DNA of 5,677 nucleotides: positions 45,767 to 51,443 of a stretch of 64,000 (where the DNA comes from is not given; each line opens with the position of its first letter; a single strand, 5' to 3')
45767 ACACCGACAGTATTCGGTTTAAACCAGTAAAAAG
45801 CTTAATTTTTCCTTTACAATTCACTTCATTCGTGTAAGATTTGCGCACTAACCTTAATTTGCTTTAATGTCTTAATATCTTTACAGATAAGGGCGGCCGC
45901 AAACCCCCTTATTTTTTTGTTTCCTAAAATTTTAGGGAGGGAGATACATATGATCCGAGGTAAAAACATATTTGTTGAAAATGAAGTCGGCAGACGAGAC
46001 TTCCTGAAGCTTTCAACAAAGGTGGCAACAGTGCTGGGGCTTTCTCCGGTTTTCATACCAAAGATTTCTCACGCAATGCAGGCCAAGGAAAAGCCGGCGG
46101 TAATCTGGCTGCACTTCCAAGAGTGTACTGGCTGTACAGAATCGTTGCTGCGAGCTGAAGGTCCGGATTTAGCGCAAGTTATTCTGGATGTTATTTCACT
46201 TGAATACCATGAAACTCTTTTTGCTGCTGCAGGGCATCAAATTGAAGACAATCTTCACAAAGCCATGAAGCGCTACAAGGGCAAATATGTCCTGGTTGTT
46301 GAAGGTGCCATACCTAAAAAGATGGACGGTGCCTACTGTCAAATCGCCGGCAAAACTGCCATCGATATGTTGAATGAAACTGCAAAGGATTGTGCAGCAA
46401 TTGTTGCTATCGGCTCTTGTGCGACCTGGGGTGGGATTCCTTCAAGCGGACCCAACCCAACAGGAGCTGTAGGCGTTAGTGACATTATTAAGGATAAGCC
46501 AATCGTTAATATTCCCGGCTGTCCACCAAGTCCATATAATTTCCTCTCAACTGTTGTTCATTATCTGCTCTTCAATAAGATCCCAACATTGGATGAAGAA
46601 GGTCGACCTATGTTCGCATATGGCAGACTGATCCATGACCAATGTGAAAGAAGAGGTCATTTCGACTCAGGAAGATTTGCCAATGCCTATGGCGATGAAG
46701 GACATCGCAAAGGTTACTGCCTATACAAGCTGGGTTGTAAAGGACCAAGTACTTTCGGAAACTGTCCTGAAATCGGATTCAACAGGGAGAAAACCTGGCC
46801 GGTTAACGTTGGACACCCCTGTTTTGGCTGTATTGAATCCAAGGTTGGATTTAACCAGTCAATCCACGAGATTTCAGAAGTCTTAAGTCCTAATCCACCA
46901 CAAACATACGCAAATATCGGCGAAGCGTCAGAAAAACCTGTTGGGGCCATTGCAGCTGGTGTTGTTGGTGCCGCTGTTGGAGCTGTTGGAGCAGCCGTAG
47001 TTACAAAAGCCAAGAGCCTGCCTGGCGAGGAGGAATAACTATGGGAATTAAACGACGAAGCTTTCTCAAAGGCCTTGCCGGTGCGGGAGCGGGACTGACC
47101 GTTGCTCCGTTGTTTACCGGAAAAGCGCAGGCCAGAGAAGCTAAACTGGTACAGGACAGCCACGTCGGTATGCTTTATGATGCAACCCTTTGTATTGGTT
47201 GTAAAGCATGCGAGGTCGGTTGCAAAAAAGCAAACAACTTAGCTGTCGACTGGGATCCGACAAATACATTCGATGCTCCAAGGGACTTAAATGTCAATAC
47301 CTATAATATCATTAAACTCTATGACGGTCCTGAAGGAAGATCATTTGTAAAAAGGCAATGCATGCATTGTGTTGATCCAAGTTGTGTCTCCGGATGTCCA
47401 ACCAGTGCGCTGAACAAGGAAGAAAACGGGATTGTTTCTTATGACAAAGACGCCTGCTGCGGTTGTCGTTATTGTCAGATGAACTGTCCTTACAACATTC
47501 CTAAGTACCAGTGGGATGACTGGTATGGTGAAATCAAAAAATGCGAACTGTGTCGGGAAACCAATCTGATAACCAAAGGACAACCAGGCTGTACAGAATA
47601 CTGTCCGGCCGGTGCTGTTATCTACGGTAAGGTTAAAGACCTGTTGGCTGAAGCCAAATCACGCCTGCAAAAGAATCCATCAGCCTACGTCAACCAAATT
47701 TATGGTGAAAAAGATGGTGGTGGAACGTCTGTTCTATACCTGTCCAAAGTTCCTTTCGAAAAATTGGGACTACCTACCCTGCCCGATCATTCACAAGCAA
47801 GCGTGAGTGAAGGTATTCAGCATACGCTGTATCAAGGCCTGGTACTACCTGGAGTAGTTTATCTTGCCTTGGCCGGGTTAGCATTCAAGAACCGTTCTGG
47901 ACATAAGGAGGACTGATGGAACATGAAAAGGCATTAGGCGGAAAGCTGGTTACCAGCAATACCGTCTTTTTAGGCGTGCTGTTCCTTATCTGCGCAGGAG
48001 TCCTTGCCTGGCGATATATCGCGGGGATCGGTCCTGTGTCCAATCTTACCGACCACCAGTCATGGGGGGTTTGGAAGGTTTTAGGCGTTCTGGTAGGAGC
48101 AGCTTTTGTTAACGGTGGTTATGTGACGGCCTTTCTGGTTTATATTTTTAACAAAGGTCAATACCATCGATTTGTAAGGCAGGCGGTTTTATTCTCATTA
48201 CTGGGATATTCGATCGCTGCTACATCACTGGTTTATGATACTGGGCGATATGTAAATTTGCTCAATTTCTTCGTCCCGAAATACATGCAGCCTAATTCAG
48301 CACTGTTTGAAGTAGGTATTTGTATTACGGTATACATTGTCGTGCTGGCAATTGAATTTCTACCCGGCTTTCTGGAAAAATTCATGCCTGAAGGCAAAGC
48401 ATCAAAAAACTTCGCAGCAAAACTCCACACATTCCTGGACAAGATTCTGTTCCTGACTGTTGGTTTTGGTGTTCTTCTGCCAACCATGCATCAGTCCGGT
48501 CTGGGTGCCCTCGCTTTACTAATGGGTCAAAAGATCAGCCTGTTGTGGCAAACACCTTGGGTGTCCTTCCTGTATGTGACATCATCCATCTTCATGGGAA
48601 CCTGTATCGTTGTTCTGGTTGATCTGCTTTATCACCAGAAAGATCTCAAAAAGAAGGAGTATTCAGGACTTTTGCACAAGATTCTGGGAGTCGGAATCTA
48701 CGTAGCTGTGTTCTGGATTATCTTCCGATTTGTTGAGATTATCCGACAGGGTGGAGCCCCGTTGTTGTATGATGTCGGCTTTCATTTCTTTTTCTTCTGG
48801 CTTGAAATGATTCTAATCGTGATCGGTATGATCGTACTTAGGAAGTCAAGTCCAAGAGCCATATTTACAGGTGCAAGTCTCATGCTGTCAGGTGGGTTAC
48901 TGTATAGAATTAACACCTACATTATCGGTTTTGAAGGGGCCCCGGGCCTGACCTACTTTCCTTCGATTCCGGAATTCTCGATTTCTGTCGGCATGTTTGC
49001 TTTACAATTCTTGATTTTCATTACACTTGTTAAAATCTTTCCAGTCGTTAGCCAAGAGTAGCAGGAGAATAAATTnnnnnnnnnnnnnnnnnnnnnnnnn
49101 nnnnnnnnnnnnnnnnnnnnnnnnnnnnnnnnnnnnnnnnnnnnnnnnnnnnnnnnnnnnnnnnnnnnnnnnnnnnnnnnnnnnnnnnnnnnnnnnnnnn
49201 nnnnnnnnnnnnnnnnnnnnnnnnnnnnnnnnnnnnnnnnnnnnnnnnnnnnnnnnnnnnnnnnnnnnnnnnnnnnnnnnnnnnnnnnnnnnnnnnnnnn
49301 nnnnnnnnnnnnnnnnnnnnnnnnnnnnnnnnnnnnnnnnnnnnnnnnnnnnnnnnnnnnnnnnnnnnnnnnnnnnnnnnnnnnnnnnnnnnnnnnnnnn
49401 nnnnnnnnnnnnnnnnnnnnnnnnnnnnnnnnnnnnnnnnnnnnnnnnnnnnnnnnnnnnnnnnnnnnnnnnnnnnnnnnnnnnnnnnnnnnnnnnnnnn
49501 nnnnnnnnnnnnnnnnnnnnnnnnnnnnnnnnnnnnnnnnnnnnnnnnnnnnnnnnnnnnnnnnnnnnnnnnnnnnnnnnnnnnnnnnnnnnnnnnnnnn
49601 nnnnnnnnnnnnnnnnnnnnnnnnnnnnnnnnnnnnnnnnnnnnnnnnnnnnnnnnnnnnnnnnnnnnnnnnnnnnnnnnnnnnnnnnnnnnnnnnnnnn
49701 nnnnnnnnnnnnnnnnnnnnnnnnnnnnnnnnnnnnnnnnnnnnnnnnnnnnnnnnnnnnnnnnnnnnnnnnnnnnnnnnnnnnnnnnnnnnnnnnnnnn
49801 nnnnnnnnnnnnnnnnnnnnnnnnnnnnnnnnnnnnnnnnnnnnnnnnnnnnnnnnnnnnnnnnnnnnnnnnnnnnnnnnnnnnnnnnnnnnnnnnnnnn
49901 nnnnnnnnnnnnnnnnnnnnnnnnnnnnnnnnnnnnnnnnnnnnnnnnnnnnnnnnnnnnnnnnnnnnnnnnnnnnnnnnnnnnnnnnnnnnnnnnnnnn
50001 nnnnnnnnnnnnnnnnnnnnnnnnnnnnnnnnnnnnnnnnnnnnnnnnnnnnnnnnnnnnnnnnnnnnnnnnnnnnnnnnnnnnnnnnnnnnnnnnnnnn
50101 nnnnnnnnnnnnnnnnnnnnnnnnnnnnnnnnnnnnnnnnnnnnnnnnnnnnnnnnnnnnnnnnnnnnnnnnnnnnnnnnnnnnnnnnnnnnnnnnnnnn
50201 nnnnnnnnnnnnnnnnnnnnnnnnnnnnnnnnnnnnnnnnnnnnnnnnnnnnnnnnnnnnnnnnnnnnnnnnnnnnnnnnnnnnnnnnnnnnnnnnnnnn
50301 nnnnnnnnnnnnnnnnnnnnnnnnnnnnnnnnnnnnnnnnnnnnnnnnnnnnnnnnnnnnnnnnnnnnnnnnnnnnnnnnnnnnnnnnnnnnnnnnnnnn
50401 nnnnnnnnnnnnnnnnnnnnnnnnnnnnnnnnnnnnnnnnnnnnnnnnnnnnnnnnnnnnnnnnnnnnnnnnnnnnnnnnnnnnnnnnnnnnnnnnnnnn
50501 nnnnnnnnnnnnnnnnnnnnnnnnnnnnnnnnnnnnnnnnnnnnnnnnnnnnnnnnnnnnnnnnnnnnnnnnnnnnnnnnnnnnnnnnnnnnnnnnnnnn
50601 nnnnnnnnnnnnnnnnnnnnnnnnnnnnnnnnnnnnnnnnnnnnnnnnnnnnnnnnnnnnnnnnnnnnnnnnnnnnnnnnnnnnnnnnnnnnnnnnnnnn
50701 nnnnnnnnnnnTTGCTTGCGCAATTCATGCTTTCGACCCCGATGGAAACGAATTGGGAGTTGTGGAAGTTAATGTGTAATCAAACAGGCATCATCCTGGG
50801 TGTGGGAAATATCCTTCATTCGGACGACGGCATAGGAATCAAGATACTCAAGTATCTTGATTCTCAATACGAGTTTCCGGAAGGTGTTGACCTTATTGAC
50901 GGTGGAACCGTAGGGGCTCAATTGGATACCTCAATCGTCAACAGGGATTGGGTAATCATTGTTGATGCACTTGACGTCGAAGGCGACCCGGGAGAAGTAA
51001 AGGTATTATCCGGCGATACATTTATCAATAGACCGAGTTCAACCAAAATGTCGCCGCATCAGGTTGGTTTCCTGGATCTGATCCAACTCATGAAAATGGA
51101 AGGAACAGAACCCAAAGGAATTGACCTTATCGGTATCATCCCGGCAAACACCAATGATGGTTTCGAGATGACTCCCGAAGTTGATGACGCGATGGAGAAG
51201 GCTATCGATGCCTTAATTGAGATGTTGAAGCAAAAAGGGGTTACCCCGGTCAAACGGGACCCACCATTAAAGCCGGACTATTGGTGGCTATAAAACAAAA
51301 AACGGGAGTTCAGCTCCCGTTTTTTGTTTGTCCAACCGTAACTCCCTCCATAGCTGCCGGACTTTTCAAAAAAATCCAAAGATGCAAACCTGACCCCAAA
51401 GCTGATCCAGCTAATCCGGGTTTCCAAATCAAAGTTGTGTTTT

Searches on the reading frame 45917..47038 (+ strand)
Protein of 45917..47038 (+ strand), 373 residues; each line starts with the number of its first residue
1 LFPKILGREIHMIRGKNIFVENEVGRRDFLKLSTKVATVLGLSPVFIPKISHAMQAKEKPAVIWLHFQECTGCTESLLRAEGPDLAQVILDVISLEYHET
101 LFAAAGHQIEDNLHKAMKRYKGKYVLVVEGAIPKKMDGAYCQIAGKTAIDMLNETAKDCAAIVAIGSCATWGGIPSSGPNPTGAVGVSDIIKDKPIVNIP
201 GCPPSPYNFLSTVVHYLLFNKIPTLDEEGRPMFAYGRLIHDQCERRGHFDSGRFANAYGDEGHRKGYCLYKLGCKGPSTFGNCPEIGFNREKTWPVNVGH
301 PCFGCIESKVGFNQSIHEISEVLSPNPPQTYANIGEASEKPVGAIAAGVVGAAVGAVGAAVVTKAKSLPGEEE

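Call 20: search_protein_families(library=pfam, proteins=[window:45917-47038:+], max_evalue=0.00001)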
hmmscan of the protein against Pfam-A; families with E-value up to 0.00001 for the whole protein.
window:45917-47038:+ (373 aa): 2 families
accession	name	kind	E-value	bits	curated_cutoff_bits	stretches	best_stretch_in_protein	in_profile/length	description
PF01058.29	Oxidored_q6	-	2.3e-33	115.1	27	1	70-215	1-127/128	NADH ubiquinone oxidoreductase, 20 Kd subunit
PF14720.11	NiFe_hyd_SSU_C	-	4.7e-27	94.6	27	1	235-312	1-74/80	NiFe/NiFeSe hydrogenase small subunit C-terminal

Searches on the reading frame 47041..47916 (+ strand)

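Call 20: search_protein_families(library=pfam, proteins=[window:47041-47916:+], max_evalue=0.00001)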
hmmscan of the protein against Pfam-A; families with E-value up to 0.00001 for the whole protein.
window:47041-47916:+ (291 aa): 3 families
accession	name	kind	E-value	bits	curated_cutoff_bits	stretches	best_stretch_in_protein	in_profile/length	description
PF13247.11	Fer4_11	-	5.9e-17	62.1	26.2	1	102-196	5-98/100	4Fe-4S dicluster domain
PF13187.11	Fer4_9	-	4.4e-09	36.7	27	0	51-123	2-51/52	4Fe-4S dicluster domain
PF12838.12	Fer4_7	-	1.4e-06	29.1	27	0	106-153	1-52/52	4Fe-4S dicluster domain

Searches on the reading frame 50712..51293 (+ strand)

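Call 20: search_protein_families(library=pfam, proteins=[window:50712-51293:+], max_evalue=0.00001)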
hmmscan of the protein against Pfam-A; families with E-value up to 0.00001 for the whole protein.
window:50712-51293:+ (193 aa): 1 family
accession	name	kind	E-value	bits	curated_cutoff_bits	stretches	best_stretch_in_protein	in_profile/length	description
PF01750.23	HycI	-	7.1e-29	100.7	23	1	43-169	1-128/130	Hydrogenase maturation protease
